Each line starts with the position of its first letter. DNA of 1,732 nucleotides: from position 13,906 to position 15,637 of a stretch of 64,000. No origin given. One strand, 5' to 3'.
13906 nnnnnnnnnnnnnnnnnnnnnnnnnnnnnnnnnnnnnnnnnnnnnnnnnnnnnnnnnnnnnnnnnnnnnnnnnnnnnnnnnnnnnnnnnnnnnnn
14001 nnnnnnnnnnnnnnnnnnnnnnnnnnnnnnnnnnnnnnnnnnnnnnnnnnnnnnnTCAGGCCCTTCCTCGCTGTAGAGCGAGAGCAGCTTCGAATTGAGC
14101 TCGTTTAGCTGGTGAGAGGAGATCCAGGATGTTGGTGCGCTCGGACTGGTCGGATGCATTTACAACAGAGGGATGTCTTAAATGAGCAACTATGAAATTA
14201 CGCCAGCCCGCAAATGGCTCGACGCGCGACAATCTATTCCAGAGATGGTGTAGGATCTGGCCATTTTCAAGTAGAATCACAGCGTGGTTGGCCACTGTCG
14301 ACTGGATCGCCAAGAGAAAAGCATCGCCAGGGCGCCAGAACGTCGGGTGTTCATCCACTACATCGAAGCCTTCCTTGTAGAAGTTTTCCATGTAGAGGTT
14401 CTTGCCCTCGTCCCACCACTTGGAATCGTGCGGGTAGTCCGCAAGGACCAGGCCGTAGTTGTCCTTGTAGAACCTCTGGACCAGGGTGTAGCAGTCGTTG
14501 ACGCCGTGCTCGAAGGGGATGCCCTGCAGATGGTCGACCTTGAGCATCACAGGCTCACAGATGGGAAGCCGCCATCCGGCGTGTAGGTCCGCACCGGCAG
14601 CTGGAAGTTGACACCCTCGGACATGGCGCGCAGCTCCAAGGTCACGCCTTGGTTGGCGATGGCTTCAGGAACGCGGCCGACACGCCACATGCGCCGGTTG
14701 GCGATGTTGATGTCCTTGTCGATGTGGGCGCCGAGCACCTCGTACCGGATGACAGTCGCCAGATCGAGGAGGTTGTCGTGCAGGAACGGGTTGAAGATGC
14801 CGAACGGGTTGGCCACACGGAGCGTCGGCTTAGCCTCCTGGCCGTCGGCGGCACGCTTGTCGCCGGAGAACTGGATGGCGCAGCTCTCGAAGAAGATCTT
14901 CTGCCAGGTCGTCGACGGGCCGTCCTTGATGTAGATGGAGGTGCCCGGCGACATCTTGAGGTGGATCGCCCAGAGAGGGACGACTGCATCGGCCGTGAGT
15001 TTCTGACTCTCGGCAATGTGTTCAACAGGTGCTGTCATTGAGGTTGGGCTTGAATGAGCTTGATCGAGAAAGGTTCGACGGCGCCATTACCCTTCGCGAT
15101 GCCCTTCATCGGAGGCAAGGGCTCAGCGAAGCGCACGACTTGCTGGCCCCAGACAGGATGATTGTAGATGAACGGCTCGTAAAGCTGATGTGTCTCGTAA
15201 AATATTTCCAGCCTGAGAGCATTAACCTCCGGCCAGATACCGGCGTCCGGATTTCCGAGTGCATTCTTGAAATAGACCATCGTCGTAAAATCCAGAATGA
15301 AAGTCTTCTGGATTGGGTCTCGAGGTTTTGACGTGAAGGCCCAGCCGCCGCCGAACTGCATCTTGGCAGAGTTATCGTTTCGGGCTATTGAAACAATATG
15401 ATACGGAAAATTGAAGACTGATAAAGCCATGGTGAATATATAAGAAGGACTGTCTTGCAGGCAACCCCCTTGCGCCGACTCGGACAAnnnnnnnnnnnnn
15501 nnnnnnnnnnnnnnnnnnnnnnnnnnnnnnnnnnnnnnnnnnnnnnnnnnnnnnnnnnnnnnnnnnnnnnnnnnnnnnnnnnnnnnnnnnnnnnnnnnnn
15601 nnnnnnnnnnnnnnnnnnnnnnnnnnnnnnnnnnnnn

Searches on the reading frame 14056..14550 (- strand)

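Call 5: search_protein_families(library=pfam, proteins=[window:14056-14550:-], max_evalue=0.01)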
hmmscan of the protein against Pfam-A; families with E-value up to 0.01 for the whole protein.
window:14056-14550:- (164 aa): 1 family
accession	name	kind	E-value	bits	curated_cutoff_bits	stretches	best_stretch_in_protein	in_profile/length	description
PF00877.26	NLPC_P60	-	2.2e-07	31.3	23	1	12-108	3-87/105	NlpC/P60 family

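Call 6: search_protein_families(library=phrogs, proteins=[window:14056-14550:-], max_evalue=0.001)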
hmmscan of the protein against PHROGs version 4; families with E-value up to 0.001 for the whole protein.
window:14056-14550:- (164 aa): 4 families
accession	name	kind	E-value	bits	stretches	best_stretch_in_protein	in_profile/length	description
phrog_30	-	tail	1.9e-43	150.7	1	6-129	400-522/544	minor tail protein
phrog_2552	-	unknown function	3.1e-35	122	1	7-133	2-127/142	-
phrog_28576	-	unknown function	2e-18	67.9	1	5-113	70-175/399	-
phrog_24556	-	unknown function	8.7e-10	39.7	1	17-92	1-73/86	-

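Call 13: search_protein_families(library=ncbifam, proteins=[window:14056-14550:-], max_evalue=0.01)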
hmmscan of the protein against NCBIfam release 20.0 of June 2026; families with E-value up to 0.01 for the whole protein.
window:14056-14550:- (164 aa): 0 families

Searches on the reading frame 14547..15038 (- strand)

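Call 5: search_protein_families(library=pfam, proteins=[window:14547-15038:-], max_evalue=0.01)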
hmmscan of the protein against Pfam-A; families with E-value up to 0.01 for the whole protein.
window:14547-15038:- (163 aa): 1 family
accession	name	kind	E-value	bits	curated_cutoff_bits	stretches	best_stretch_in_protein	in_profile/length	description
PF05100.17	Phage_tail_L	-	0.00024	20.9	25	1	41-108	19-87/206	Phage minor tail protein L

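Call 6: search_protein_families(library=phrogs, proteins=[window:14547-15038:-], max_evalue=0.001)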
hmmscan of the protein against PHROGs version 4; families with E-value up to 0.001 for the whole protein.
window:14547-15038:- (163 aa): 3 families
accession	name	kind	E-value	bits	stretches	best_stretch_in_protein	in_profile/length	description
phrog_18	-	tail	2.7e-14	54.4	1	4-154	146-317/573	minor tail protein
phrog_4199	-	tail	3.4e-05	24.4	1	6-108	7-115/311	minor tail protein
phrog_2959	-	tail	5.4e-05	23.8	1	6-86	7-92/102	minor tail protein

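Call 13: search_protein_families(library=ncbifam, proteins=[window:14547-15038:-], max_evalue=0.01)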
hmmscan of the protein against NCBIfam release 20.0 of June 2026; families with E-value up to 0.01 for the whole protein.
window:14547-15038:- (163 aa): 1 family
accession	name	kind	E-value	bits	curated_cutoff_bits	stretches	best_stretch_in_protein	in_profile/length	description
TIGR01600.1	phage_tail_L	equivalog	1.4e-06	27.7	70.75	1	10-108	1-104/224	phage minor tail protein L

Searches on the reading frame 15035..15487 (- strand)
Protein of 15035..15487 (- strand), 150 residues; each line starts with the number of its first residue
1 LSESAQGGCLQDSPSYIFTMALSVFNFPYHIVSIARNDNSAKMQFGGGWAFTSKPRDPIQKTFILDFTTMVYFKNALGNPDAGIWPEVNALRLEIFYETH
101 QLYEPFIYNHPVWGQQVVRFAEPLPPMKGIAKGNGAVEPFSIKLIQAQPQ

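Call 5: search_protein_families(library=pfam, proteins=[window:15035-15487:-], max_evalue=0.01)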
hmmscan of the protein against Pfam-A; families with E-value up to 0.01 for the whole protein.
window:15035-15487:- (150 aa): 0 families

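Call 6: search_protein_families(library=phrogs, proteins=[window:15035-15487:-], max_evalue=0.001)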
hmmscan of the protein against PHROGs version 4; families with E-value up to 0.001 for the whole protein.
window:15035-15487:- (150 aa): 1 family
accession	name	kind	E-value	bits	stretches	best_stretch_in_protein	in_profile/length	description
phrog_34212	-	unknown function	3.6e-34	118.7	1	19-146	2-132/134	-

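Call 13: search_protein_families(library=ncbifam, proteins=[window:15035-15487:-], max_evalue=0.01)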
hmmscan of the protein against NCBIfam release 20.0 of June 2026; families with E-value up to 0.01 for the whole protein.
window:15035-15487:- (150 aa): 0 families
